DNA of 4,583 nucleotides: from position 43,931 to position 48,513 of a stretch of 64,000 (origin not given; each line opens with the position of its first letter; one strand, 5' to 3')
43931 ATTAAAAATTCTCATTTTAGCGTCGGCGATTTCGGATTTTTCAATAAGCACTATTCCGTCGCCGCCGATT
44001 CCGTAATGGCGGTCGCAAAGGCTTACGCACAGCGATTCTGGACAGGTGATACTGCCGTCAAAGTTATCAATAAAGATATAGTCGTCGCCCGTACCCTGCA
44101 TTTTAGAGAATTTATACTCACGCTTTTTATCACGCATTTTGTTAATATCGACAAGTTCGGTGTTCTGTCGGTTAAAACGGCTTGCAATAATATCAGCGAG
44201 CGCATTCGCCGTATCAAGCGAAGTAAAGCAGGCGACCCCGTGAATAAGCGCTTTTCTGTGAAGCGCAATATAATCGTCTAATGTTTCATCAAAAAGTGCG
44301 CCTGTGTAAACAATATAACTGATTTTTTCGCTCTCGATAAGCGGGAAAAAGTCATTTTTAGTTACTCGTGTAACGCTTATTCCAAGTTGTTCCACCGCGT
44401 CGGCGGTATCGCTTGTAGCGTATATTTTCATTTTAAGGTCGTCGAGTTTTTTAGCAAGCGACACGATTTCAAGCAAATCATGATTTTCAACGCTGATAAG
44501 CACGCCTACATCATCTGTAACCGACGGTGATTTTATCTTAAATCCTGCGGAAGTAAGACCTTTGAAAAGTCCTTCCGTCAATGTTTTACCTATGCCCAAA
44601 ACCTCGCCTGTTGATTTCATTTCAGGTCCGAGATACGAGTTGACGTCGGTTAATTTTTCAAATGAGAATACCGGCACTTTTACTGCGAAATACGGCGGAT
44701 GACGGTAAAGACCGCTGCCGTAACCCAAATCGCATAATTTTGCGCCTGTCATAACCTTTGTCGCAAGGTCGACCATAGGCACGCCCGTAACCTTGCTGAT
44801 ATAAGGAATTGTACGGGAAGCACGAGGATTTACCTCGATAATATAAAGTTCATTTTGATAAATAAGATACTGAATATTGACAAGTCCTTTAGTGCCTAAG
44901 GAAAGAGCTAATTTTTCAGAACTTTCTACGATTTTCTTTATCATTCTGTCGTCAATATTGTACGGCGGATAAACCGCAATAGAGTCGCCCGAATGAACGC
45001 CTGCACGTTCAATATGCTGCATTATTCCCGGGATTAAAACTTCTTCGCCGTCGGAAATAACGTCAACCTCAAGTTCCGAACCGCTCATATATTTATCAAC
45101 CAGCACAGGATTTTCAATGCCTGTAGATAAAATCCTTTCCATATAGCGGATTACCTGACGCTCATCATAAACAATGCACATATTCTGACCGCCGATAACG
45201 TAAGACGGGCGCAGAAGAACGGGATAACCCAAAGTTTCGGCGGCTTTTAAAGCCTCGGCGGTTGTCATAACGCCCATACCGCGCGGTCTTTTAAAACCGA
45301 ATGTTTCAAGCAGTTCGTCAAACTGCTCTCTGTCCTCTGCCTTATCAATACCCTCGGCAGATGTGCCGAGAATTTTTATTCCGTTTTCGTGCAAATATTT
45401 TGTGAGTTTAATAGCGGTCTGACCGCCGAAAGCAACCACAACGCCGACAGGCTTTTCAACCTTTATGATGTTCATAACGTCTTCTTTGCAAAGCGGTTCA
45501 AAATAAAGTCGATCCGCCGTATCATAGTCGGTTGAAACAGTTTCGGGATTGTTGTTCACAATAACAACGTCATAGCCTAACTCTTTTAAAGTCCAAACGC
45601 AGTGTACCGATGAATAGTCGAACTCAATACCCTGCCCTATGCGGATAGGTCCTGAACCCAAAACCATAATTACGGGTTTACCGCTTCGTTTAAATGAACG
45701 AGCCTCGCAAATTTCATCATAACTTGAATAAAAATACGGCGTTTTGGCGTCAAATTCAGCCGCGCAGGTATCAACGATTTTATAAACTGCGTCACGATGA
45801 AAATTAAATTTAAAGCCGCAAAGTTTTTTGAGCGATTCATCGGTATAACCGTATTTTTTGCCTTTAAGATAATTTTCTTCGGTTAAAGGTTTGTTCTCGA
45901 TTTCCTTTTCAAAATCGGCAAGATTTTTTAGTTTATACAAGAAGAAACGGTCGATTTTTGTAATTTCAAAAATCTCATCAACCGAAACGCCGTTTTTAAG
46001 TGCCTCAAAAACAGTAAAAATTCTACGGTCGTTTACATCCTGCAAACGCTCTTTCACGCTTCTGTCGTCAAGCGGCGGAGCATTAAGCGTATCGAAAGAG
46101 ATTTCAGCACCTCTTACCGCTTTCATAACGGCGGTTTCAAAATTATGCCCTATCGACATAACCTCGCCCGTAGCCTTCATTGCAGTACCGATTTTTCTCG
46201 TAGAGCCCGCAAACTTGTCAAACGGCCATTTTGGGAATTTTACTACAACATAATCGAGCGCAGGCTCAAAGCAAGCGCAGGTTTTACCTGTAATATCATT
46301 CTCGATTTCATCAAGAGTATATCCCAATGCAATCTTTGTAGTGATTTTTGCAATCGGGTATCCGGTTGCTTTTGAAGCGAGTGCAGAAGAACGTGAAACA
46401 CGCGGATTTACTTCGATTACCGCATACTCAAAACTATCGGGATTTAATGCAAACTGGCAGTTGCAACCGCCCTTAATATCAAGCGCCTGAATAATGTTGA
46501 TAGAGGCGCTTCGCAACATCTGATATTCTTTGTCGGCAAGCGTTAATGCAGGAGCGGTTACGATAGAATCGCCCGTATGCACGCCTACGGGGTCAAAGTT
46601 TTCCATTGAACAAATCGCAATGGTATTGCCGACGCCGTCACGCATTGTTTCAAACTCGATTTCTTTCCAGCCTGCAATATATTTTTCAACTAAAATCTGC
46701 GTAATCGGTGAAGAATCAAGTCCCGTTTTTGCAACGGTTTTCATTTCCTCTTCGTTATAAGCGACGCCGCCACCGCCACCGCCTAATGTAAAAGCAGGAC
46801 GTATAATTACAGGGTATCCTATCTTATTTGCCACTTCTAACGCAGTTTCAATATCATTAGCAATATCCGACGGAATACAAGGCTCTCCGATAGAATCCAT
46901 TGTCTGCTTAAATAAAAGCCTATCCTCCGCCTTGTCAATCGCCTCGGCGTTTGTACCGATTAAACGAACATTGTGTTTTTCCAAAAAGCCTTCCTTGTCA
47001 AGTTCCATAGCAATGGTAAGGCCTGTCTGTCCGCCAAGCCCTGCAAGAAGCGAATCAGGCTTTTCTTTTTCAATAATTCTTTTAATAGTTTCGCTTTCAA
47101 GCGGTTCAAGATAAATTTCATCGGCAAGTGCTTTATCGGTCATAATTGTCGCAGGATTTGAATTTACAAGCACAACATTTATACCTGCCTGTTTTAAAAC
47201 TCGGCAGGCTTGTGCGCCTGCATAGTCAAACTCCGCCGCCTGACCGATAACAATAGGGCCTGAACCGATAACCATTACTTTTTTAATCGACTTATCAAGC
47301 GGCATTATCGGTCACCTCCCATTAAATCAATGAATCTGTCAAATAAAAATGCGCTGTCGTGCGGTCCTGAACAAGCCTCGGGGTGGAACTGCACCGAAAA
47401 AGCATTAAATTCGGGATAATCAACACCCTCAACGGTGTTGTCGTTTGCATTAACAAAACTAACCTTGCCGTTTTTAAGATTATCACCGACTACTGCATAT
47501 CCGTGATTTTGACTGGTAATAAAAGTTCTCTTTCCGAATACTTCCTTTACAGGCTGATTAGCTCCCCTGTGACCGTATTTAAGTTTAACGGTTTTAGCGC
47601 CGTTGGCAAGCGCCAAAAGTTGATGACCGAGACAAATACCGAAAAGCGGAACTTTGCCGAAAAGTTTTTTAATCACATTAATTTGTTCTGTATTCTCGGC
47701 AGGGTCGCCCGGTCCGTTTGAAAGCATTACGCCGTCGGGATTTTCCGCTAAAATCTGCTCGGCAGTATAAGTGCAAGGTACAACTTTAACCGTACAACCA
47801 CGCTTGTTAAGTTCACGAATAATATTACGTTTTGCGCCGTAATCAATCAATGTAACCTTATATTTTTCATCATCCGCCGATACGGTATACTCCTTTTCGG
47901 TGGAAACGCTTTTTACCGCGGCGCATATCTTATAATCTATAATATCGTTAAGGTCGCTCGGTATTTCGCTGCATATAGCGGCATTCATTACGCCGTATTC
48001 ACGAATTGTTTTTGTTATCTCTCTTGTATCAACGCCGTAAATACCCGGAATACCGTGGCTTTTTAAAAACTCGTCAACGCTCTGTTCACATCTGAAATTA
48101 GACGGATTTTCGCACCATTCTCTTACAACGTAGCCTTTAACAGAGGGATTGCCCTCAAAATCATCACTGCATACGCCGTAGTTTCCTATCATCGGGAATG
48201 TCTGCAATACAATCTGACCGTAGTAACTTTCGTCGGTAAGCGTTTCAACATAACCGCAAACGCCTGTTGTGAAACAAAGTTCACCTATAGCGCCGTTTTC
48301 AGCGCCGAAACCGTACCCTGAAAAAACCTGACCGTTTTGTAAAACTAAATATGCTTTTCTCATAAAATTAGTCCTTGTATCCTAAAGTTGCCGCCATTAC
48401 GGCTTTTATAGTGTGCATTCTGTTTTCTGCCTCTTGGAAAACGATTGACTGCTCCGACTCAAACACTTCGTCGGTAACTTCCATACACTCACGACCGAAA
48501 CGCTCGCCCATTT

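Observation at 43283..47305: In-frame fusion of carbamoyl-phosphate synthase large subunit with a complete diaminopimelate epimerase (CarB-DapF, 1340 aa)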

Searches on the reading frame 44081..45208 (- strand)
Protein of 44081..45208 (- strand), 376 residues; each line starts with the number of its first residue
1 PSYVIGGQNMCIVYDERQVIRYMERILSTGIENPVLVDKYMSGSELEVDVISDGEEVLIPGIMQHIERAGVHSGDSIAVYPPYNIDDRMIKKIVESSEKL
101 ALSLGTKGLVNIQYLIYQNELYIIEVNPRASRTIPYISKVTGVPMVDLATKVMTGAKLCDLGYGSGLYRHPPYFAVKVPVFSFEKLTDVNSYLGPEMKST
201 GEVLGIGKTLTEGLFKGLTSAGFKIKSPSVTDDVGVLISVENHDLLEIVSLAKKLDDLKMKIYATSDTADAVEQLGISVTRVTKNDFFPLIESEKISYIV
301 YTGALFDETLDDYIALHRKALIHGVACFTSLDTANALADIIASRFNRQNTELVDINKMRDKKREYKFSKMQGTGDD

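Call 66: search_solved_structures(query=window:44081-45208:-, show_alignments=2, max_evalue=1e-10)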
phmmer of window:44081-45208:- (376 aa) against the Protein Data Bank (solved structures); distinct sequences matched with E-value up to 1e-10: 5.
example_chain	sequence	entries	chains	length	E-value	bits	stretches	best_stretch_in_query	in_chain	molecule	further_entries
1bxr_A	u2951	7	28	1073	9.2e-91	307.9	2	1-337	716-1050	CARBAMOYL-PHOSPHATE SYNTHASE | CARBAMOYL PHOSPHATE SYNTHETASE: LARGE SUBUNIT | CARBAMOYL PHOSPHATE SYNTHETASE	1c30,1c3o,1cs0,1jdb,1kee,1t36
1ce8_A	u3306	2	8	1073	9.2e-91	307.9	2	1-337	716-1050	PROTEIN (CARBAMOYL-PHOSPHATE SYNTHASE) | carbamoyl phosphate synthetase large chain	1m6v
1a9x_A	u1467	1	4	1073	4.7e-90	305.6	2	2-337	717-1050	CARBAMOYL PHOSPHATE SYNTHETASE (LARGE CHAIN)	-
5dot_A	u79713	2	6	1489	5.6e-69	236.2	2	1-282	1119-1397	Carbamoyl-phosphate synthase [ammonia], mitochondrial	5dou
6uel_A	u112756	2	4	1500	5.7e-69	236.2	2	1-282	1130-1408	Carbamoyl-phosphate synthase [ammonia], mitochondrial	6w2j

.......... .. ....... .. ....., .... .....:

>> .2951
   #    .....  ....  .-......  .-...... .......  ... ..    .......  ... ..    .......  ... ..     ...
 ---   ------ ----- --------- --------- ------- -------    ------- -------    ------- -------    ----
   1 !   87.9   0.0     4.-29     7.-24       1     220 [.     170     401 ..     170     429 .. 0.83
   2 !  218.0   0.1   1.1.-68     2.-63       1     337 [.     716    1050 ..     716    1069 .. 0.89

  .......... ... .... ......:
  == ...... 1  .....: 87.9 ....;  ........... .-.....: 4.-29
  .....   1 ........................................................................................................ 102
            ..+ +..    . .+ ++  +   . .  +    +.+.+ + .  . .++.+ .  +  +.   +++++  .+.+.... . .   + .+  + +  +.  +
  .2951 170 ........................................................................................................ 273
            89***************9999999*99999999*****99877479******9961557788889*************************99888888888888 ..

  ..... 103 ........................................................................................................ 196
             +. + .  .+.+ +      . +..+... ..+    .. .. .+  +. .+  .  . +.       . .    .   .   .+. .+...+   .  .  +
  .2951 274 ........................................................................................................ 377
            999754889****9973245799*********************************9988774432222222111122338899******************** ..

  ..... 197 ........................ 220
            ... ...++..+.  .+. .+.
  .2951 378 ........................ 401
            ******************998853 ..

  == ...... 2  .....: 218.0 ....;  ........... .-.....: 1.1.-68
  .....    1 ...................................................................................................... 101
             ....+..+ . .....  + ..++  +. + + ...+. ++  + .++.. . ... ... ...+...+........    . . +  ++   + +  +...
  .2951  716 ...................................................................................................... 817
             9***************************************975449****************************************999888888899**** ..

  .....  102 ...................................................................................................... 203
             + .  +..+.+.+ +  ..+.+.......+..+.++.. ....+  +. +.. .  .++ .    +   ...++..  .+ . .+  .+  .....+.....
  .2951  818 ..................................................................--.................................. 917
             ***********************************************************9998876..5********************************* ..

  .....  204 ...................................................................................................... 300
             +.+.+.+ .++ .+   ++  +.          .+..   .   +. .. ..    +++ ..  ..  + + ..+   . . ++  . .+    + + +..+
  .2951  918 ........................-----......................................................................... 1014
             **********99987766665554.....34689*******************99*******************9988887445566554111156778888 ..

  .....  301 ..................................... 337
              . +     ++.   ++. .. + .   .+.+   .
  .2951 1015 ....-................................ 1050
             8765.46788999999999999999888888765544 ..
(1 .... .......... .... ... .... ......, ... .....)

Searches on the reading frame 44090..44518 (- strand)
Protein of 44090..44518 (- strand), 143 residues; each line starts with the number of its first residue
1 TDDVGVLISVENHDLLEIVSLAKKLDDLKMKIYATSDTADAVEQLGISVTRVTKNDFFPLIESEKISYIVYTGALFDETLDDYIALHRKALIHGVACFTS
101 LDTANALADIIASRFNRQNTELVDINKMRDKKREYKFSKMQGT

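Call 65: search_solved_structures(query=window:44090-44518:-, show_alignments=2, max_evalue=0.001)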
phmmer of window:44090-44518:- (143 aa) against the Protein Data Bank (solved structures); distinct sequences matched with E-value up to 0.001: 0.

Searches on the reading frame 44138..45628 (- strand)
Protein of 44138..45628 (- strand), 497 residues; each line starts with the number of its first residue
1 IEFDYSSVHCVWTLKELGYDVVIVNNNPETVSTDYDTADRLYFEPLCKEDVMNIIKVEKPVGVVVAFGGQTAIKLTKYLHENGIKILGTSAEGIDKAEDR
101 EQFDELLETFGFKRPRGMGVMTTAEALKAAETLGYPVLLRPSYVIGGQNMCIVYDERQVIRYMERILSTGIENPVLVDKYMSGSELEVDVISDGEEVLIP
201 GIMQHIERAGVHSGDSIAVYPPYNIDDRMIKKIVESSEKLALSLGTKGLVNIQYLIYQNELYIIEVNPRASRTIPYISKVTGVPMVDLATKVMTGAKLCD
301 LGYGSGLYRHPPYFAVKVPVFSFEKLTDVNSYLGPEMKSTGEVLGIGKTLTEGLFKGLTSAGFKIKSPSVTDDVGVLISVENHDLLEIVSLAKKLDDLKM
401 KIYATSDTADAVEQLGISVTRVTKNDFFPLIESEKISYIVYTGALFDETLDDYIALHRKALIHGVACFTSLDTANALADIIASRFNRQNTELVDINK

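Call 76: find_homologous_proteins(query=window:44138-45628:-, max_evalue=1e-50)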
Query window:44138-45628:- (497 aa): 7982 proteins with E <= 1e-50 among 8000 candidates; the best 120 are listed.
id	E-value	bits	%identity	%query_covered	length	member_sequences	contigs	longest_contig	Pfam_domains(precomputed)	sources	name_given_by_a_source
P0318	5.7e-250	848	77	100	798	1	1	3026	PF25596.2,PF02142.28,PF15632.12,PF02786.23,PF02222.28,PF01678.25,PF02655.20,PF07478.19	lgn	-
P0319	3.0e-249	846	77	100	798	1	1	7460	PF25596.2,PF02142.28,PF15632.12,PF02786.23,PF02222.28,PF01678.25,PF02655.20,PF01071.25,PF07478.19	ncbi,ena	-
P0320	1.5e-243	827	75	100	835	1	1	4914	PF25596.2,PF02142.28,PF15632.12,PF02786.23,PF02222.28,PF01678.25,PF02655.20,PF07478.19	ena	-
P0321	3.1e-242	822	68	100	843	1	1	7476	PF25596.2,PF02142.28,PF15632.12,PF02786.23,PF02787.26,PF02222.28,PF02655.20,PF01071.25,PF07478.19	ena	-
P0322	3.7e-240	816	70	100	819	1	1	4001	PF25596.2,PF02142.28,PF15632.12,PF02786.23,PF02787.26,PF02655.20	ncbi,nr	ncbi:MAG: carbamoyl-phosphate synthase large subunit, partial [Spirochaetia bacterium]|nr:carbamoyl-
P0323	1.1e-238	811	75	100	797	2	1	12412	PF25596.2,PF02142.28,PF15632.12,PF02786.23,PF01678.25,PF02655.20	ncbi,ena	-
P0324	1.4e-238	810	68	100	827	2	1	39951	PF25596.2,PF02142.28,PF15632.12,PF02786.23,PF02787.26,PF02222.28,PF02655.20,PF01071.25,PF07478.19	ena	-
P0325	3.5e-237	806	74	100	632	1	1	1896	PF25596.2,PF02142.28,PF15632.12,PF02786.23,PF02222.28,PF01678.25,PF02655.20,PF07478.19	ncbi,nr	ncbi:MAG: carbamoyl-phosphate synthase large subunit, partial [Clostridia bacterium]|nr:carbamoyl-ph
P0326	2.5e-236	803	69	100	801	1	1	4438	PF25596.2,PF02142.28,PF15632.12,PF02786.23,PF02787.26,PF02222.28,PF02655.20,PF01071.25,PF07478.19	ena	-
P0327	2.7e-236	803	71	100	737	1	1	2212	PF25596.2,PF02142.28,PF15632.12,PF02786.23,PF02787.26,PF02222.28,PF02655.20,PF01071.25,PF07478.19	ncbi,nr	ncbi:MAG: carbamoyl-phosphate synthase large subunit, partial [Clostridia bacterium]|nr:carbamoyl-ph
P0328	9.0e-236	801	74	100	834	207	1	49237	PF25596.2,PF02142.28,PF15632.12,PF02786.23,PF02222.28,PF01678.25,PF02655.20,PF07478.19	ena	-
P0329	9.3e-236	801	74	98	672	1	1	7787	PF25596.2,PF02142.28,PF15632.12,PF02786.23,PF02787.26,PF02655.20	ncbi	-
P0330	9.3e-235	798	68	100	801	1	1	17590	PF25596.2,PF02142.28,PF15632.12,PF02786.23,PF02787.26,PF02222.28,PF02655.20,PF01071.25,PF07478.19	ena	-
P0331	5.2e-234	795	72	90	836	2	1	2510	PF25596.2,PF02142.28,PF15632.12,PF02786.23,PF02787.26,PF02222.28,PF02655.20,PF07478.19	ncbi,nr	ncbi:MAG: carbamoyl-phosphate synthase large subunit, partial [Oscillospiraceae bacterium]|nr:carbam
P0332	6.9e-234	795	73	100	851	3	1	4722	PF25596.2,PF02142.28,PF15632.12,PF02786.23,PF02222.28,PF01678.25,PF02655.20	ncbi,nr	ncbi:MAG: carbamoyl-phosphate synthase large subunit, partial [Clostridia bacterium]|nr:carbamoyl-ph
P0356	4.4e-221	753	69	100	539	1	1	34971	PF25596.2,PF02142.28,PF15632.12,PF02786.23,PF02222.28,PF02655.20,PF01071.25,PF07478.19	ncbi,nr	ncbi:MAG: carbamoyl-phosphate synthase large subunit, partial [Clostridia bacterium]|nr:carbamoyl-ph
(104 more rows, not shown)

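Call 78: find_encoding_contigs(protein=P0324, flank=6000, max_places=1)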
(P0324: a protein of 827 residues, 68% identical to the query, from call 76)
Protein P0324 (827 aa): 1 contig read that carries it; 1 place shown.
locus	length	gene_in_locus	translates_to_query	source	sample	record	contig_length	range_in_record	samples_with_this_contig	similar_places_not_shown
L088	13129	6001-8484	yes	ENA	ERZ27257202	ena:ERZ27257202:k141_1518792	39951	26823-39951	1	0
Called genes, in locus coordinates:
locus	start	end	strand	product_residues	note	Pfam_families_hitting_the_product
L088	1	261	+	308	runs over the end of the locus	PF01118:Semialdhyde_dh (weak), PF22698:Semialdhyde_dhC_1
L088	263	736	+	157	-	PF00583:Acetyltransf_1, PF13673:Acetyltransf_10, PF13508:Acetyltransf_7, PF08445:FR47 (weak)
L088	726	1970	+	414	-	PF01960:ArgJ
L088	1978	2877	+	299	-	PF00696:AA_kinase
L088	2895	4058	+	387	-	PF00202:Aminotran_3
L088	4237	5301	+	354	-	PF00988:CPSase_sm_chain, PF00117:GATase, PF07722:Peptidase_C26 (faint)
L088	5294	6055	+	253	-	PF25596:CPSase_L_D1, PF02786:CPSase_L_D2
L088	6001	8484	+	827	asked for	PF02786:CPSase_L_D2, PF02787:CPSase_L_D3, PF25596:CPSase_L_D1, PF02222:ATP-grasp, PF02655:ATP-grasp_3, PF02786:CPSase_L_D2, PF15632:ATPgrasp_Ter, PF02142:MGS, +2 more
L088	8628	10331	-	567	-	PF08757:CotH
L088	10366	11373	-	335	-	PF18152:DAHP_snth_FXD, PF00793:DAHP_synth_1, PF03102:NeuB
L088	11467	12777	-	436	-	PF00999:Na_H_Exchanger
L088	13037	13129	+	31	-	?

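Call 79: find_encoding_contigs(protein=P0356, flank=6000, max_places=1)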
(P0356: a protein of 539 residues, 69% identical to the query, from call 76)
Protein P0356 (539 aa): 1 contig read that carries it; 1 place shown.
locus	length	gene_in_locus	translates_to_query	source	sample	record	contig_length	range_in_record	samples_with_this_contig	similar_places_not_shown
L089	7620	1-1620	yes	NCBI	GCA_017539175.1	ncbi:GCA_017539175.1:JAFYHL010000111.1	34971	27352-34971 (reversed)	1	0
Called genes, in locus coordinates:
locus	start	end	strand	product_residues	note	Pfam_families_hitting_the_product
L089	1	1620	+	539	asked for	PF25596:CPSase_L_D1, PF01071:GARS_A (weak), PF02655:ATP-grasp_3, PF02786:CPSase_L_D2, PF02222:ATP-grasp (weak), PF07478:Dala_Dala_lig_C (weak), PF15632:ATPgrasp_Ter, PF02142:MGS (weak)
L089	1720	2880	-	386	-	PF00753:Lactamase_B, PF19583:ODP, PF00258:Flavodoxin_1 (weak), PF12724:Flavodoxin_5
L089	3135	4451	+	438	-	PF00999:Na_H_Exchanger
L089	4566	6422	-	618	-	PF02690:Na_Pi_cotrans, PF01895:PhoU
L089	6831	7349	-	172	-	-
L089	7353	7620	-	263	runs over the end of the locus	PF01209:Ubie_methyltran, PF13847:Methyltransf_31, PF08241:Methyltransf_11, PF13649:Methyltransf_25, PF08242:Methyltransf_12 (weak)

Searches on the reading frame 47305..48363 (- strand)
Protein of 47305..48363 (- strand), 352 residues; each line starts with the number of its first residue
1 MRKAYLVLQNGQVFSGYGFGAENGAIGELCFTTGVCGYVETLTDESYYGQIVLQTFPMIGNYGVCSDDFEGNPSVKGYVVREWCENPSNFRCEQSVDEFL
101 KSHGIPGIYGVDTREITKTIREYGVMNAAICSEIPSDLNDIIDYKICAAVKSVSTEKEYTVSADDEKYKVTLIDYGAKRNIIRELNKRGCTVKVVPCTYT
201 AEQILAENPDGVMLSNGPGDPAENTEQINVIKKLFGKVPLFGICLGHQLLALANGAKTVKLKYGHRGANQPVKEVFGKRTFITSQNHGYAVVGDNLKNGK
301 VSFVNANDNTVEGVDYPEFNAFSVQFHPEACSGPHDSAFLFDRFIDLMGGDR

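Call 5: search_protein_families(library=pfam, proteins=[window:47305-48363:-])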
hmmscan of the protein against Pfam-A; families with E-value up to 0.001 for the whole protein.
window:47305-48363:- (352 aa): 3 families
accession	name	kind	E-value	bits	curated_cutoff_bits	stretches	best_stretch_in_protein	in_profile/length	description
PF00117.34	GATase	-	2e-53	181.4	22.8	1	172-346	2-189/190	Glutamine amidotransferase class-I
PF00988.28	CPSase_sm_chain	-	1.5e-48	164.2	27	1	6-130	1-126/126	Carbamoyl-phosphate synthase small chain, CPSase domain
PF07722.19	Peptidase_C26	-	2.2e-07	31.3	20.5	0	230-257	97-125/219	Peptidase C26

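Call 6: search_protein_families(library=ncbifam, proteins=[window:47305-48363:-])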
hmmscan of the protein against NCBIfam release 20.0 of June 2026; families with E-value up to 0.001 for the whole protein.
window:47305-48363:- (352 aa): 25 families
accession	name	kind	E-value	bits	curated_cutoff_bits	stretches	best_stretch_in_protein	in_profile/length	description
NF009475.0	PRK12838.1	equivalog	7.6e-133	442.9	221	1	3-349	2-354/359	carbamoyl phosphate synthase small subunit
TIGR01368.1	CPSaseIIsmall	equivalog_domain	8.3e-132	439.5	307.35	1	4-348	1-359/361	glutamine-hydrolyzing carbamoyl-phosphate synthase small subunit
NF011201.0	PRK14607.1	equivalog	2.3e-21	76.1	670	1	192-337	27-179/534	bifunctional anthranilate synthase component II/anthranilate phosphoribosyltransferase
TIGR00566.1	trpG_papA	subfamily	3.4e-18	66.1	121.05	1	180-335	14-181/192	glutamine amidotransferase of anthranilate synthase or aminodeoxychorismate synthase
TIGR00888.1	guaA_Nterm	equivalog_domain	3.7e-16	59.1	172.15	1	173-345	4-181/188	glutamine-hydrolyzing GMP synthase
NF010081.0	PRK13566.1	equivalog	2.4e-15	55.8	645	1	154-330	515-700/729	anthranilate synthase component I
NF005799.0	PRK07649.1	equivalog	3.4e-15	56.1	327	1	200-340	35-181/195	aminodeoxychorismate/anthranilate synthase component II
NF001975.0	PRK00758.1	equivalog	4e-15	55.9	198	1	170-345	4-179/185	GMP synthase subunit A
NF005946.0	PRK08007.1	equivalog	6.2e-14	51.9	332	1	198-332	33-173/187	aminodeoxychorismate synthase component 2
TIGR01823.1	PabB-fungal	equivalog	7.1e-14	51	442.55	1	208-347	53-203/742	aminodeoxychorismate synthase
NF005849.0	PRK07765.1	equivalog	1.3e-13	50.8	308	1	200-331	38-176/219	aminodeoxychorismate/anthranilate synthase component II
NF004169.0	PRK05637.1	equivalog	2.2e-13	50.3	332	1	181-257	18-94/210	anthranilate synthase component II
TIGR01815.1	TrpE-clade3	equivalog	3e-13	48.7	739.15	1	160-330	509-688/717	anthranilate synthase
NF000848.1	PRK00074.1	equivalog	3.4e-12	45.7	400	1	171-339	2-179/512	glutamine-hydrolyzing GMP synthase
NF006462.0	PRK08857.1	equivalog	9e-11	41.7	345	1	185-274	19-109/193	aminodeoxychorismate/anthranilate synthase component II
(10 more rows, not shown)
